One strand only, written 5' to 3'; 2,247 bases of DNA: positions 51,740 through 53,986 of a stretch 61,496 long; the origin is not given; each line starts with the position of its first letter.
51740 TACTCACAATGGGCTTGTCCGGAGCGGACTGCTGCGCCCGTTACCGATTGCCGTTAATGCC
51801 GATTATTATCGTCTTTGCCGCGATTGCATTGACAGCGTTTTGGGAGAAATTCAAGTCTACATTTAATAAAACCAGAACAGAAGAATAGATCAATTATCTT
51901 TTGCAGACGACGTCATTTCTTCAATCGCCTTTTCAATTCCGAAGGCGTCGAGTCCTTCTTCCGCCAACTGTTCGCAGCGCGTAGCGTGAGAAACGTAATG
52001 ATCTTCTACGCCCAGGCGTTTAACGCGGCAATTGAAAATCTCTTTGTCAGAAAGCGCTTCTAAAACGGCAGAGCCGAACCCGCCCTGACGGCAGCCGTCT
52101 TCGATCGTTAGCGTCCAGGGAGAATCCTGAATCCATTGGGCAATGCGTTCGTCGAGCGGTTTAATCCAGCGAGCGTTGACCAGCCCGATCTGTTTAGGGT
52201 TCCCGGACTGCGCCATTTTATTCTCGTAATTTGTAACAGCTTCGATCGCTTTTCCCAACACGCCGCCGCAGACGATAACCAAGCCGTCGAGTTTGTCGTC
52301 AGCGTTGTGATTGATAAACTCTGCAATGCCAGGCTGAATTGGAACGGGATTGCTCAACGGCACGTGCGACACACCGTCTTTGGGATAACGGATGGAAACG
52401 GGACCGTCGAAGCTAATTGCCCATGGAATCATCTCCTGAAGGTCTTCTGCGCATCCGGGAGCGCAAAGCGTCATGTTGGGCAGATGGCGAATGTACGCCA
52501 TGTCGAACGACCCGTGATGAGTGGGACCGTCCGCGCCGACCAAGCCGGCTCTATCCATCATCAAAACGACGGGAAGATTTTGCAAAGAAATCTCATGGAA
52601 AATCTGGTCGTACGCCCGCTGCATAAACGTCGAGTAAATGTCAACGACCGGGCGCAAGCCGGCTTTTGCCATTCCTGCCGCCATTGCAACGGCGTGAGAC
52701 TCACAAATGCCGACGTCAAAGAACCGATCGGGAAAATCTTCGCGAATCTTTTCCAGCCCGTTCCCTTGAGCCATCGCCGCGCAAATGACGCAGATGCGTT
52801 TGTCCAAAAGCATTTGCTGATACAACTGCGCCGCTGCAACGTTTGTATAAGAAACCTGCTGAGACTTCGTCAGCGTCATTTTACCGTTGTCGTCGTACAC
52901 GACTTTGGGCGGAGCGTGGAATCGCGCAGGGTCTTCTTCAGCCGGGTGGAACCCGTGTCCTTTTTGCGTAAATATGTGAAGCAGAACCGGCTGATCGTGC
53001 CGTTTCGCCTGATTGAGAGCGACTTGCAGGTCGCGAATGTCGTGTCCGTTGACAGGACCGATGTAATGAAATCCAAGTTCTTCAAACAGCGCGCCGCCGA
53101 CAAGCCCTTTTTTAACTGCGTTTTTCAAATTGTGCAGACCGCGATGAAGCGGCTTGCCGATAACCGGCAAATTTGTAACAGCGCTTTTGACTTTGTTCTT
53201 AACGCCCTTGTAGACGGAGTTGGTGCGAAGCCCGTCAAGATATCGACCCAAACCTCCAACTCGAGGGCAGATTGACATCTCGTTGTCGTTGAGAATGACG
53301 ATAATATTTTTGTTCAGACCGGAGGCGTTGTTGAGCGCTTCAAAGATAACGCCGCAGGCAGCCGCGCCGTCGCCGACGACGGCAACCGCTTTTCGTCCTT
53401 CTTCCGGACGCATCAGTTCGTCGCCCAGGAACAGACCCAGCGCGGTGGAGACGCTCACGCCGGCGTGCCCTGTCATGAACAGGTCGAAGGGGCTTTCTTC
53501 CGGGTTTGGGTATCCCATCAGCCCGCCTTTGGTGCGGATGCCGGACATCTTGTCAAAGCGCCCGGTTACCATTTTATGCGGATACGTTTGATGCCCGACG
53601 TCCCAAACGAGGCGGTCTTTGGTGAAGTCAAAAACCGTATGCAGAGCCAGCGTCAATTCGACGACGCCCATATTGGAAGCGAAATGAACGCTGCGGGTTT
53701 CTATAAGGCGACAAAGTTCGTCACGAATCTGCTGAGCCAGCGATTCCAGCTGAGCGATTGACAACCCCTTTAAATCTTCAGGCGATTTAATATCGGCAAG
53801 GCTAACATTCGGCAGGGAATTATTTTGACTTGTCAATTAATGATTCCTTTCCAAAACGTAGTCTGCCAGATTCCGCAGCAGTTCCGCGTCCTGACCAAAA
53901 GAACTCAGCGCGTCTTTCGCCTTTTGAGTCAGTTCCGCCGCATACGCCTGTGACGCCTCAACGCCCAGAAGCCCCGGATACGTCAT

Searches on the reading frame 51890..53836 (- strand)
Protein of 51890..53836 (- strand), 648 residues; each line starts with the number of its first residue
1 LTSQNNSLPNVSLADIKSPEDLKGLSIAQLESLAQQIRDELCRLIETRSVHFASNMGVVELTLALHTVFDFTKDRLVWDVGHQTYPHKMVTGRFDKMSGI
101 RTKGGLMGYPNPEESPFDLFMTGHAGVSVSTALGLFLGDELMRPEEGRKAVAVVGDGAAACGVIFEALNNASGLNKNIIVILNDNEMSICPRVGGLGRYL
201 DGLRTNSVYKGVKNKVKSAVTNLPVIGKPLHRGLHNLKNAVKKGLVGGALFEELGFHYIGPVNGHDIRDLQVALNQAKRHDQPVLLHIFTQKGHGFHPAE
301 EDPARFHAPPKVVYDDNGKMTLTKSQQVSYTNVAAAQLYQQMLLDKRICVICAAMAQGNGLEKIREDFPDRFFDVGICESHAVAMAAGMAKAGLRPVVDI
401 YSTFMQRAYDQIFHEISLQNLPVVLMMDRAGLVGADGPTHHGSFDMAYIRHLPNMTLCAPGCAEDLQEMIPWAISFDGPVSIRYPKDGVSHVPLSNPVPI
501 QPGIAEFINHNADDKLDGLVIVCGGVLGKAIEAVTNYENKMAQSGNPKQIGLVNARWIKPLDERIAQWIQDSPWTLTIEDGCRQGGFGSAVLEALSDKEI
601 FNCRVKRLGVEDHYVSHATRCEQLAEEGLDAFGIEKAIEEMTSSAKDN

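Call 64: search_protein_families(library=pfam, proteins=[window:51890-53836:-], max_evalue=0.00001)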
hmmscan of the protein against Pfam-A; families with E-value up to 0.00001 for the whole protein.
window:51890-53836:- (648 aa): 4 families
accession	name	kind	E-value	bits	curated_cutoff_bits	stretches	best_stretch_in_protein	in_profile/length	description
PF13292.11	DXP_synthase_N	-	6.4e-102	340.9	21.2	1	13-290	1-274/274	1-deoxy-D-xylulose-5-phosphate synthase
PF02779.29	Transket_pyr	-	2.4e-40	138.5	27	1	327-487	2-170/174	Transketolase, pyrimidine binding domain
PF02780.25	Transketolase_C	-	7.2e-11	42.5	25.9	1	523-631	17-121/124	Transketolase, C-terminal domain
PF02775.26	TPP_enzyme_C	-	5.3e-08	33.2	21.9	0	121-187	26-84/151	Thiamine pyrophosphate enzyme, C-terminal TPP binding domain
